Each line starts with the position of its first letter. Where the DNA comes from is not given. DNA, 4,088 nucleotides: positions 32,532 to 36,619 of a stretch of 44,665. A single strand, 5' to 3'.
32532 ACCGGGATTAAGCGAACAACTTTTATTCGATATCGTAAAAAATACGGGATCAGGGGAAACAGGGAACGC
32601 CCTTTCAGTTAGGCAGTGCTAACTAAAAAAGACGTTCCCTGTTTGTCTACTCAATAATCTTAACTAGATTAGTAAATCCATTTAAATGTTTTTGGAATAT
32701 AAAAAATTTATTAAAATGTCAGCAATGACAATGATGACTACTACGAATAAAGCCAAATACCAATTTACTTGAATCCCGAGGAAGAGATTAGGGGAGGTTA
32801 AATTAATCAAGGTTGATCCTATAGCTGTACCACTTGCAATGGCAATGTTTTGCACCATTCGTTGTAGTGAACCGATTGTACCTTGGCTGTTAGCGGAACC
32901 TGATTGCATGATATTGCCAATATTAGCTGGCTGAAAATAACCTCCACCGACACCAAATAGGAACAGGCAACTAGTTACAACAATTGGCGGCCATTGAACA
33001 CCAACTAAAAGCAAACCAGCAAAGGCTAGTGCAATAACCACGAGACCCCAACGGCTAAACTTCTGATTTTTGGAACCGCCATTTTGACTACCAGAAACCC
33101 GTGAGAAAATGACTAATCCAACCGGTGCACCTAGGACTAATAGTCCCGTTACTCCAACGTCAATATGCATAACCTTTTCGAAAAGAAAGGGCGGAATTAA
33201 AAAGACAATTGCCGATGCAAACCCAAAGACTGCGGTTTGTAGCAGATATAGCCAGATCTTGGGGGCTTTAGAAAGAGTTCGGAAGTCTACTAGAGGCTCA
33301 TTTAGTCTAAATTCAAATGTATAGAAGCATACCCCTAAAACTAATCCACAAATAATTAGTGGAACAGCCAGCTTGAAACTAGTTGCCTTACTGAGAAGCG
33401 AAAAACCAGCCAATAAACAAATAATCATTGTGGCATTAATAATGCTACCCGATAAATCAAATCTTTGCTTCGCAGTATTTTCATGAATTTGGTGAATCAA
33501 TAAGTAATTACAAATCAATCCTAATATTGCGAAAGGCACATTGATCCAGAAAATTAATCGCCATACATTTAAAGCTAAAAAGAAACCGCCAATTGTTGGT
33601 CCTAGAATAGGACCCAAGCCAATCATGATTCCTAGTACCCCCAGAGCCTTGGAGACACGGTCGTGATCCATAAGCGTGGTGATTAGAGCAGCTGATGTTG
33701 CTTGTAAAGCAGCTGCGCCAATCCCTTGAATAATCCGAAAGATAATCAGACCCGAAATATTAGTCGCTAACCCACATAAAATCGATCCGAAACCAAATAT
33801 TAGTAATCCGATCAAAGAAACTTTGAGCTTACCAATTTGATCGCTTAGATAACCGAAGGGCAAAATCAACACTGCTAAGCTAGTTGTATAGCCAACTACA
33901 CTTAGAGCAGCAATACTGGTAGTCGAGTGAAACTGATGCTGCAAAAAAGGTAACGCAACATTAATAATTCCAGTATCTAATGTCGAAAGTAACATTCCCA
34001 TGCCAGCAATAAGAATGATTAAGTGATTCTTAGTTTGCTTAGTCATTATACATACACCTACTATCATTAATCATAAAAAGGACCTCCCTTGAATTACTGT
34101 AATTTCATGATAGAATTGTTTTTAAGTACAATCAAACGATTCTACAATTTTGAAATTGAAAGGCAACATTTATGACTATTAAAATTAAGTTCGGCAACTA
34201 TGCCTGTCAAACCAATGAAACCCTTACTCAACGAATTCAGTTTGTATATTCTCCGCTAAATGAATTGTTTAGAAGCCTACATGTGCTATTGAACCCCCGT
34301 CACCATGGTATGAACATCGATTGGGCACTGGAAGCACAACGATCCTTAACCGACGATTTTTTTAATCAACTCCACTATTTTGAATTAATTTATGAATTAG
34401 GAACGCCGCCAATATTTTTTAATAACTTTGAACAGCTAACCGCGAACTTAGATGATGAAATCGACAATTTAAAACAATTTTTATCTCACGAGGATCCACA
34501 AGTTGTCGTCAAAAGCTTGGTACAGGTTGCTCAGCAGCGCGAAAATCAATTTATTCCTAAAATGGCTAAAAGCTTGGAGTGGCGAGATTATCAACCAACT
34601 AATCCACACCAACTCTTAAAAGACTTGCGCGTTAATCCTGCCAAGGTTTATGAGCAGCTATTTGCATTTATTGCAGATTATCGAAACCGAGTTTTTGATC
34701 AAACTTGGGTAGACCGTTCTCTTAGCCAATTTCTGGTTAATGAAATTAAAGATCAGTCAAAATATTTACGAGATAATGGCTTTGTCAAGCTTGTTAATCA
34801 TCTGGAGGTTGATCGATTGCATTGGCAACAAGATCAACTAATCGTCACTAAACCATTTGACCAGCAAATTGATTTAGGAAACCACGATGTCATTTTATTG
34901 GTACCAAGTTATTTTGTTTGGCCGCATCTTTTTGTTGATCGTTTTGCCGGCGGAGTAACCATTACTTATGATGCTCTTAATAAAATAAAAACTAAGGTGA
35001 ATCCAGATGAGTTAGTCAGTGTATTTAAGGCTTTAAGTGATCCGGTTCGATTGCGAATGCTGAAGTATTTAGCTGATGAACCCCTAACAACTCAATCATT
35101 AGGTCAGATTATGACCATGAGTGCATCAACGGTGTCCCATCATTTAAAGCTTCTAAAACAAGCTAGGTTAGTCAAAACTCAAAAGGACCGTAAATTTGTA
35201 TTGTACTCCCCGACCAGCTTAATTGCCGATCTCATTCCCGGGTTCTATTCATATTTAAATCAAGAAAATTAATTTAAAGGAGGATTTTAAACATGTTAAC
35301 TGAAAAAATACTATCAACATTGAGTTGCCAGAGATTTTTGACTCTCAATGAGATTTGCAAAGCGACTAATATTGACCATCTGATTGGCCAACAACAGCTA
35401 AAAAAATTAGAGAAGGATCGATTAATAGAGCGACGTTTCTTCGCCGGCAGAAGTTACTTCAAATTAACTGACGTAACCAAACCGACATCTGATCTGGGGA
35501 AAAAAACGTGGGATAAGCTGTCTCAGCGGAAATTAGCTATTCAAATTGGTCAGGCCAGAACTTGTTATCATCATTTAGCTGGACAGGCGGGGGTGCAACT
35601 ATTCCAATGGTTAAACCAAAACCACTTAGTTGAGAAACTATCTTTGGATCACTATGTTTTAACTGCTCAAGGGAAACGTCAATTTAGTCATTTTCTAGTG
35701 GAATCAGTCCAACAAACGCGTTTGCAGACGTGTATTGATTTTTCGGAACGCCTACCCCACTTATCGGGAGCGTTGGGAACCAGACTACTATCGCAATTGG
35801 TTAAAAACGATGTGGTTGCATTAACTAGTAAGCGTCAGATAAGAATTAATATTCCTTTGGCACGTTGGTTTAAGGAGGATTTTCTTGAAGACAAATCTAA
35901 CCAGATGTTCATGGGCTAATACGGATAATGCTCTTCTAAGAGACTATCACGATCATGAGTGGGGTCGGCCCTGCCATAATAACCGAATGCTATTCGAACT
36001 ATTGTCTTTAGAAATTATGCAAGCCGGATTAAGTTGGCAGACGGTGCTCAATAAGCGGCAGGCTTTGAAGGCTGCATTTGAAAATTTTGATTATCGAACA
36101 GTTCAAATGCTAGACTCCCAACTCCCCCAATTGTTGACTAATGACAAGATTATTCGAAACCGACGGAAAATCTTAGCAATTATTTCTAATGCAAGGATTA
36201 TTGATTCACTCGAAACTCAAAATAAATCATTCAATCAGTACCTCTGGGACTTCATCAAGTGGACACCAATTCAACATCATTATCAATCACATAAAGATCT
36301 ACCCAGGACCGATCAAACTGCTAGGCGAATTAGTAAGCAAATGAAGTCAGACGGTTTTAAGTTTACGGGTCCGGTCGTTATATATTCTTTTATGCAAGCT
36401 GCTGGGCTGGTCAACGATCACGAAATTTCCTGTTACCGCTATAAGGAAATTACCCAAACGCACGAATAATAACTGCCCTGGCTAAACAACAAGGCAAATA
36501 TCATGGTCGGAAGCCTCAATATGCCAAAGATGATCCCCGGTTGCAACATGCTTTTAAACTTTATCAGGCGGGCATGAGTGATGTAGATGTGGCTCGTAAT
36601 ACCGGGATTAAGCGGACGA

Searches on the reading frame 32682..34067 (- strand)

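Call 63: search_protein_families(library=ncbifam, proteins=[window:32682-34067:-], max_evalue=0.00001)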
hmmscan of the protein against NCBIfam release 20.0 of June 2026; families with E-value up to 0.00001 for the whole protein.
window:32682-34067:- (461 aa): 51 families (the best 25 are shown)
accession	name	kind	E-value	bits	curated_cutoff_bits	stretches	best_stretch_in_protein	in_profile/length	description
TIGR00711.1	efflux_EmrB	subfamily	3.8e-47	161.2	230.2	1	22-422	8-409/485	DHA2 family efflux MFS transporter permease subunit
NF040895.2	MFS_effux_SdrM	equivalog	3.4e-33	115.4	550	1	13-448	3-431/441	multidrug efflux MFS transporter SdrM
TIGR00710.1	efflux_Bcr_CflA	subfamily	1.9e-32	113.2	200.9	1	16-204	5-190/385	Bcr/CflA family efflux MFS transporter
NF007799.0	PRK10504.1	subfamily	2.4e-26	92.7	426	1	15-423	9-415/471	multidrug transporter subunit MdtD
NF008314.0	PRK11102.1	equivalog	5.8e-25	88.4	303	1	9-223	3-217/396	Bcr/CflA family multidrug efflux MFS transporter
NF000031.1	MFS_efflux_LmrA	exception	4.4e-24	85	850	1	19-264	35-280/484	lincomycin efflux MFS transporter Lmr(A)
NF011571.1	PRK14995.1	subfamily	4.9e-24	84.9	701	1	13-420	3-410/493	SmvA family efflux MFS transporter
TIGR00880.1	2_A_01_02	superfamily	1.4e-23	83.6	131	1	57-192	4-139/141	multidrug resistance protein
NF053813.1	MFS_TcaB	equivalog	3.5e-23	82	475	1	16-205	5-195/396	putative multidrug effflux MFS transporter TcaB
NF000391.1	EmrB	exception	7.4e-22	77.7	925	1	16-348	11-344/501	multidrug efflux MFS transporter permease subunit EmrB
NF000025.1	MFS_efflux_tcmA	exception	1.5e-21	76.7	999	1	18-421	28-431/538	tetracenomycin C efflux MFS transporter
NF012169.0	qepA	equivalog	2.9e-21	75.7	1075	1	18-416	23-417/511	fluoroquinolone efflux MFS transporter QepA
NF012175.1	tet_MFS_L_K_45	equivalog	2.3e-19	69.5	650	1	26-453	10-427/444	Tet(L)/Tet(K)/Tet(45) family tetracycline efflux MFS transporter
NF053757.1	BclibactTpBcbE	equivalog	3.7e-19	68.9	600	1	26-206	12-197/394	bacillibactin exporter BcbE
NF008270.1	PRK11043.1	equivalog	4.1e-18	65.7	430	1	16-199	6-188/382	purine nucleoside transporter PunC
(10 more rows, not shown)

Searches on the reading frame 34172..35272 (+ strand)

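Call 63: search_protein_families(library=ncbifam, proteins=[window:34172-35272:+], max_evalue=0.00001)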
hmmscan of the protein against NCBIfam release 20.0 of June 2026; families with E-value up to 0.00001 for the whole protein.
window:34172-35272:+ (366 aa): 7 families
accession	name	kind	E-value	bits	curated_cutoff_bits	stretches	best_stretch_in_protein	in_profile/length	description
NF033788.1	HTH_metalloreg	subfamily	1.4e-19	69.6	55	1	282-346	2-67/77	metalloregulator ArsR/SmtB family transcription factor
NF033789.1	repress_SdpR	subfamily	1e-17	63.8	100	1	284-355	1-73/79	autorepressor SdpR family transcription factor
NF041413.1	ArsR_Rv2640c_fam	equivalog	5.5e-10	39.7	155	1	284-346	35-100/118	Rv2640c family ArsR-like transcriptional regulator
NF045707.1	Dbac_1936_reg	equivalog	3e-09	36.8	115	1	283-346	9-72/99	ArsR/SmtB-type metalloregulator TsoR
NF040642.1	sulf_sens_BigR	equivalog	5.5e-07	29.6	155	1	279-358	8-88/95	sulfite-sensing transcriptional repressor BigR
NF053755.1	MsvR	equivalog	1.2e-06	28.4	220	1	285-340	7-62/236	transcriptional factor MsvR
NF047906.1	CdPbTransRegCmtR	equivalog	3.5e-06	26.9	150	1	279-345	9-75/104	Cd(II)/Pb(II)-sensing metalloregulatory transcriptional regulator CmtR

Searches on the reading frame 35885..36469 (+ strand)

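Call 63: search_protein_families(library=ncbifam, proteins=[window:35885-36469:+], max_evalue=0.00001)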
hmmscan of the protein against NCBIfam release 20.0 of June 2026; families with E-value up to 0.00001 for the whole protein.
window:35885-36469:+ (194 aa): 2 families
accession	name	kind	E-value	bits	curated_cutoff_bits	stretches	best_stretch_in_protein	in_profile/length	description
TIGR00624.1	tag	subfamily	2.2e-54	183.9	232.5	1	7-186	2-179/179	DNA-3-methyladenine glycosylase I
NF007678.0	PRK10353.1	equivalog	2.4e-48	164.1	349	1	6-187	2-183/189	DNA-3-methyladenine glycosylase I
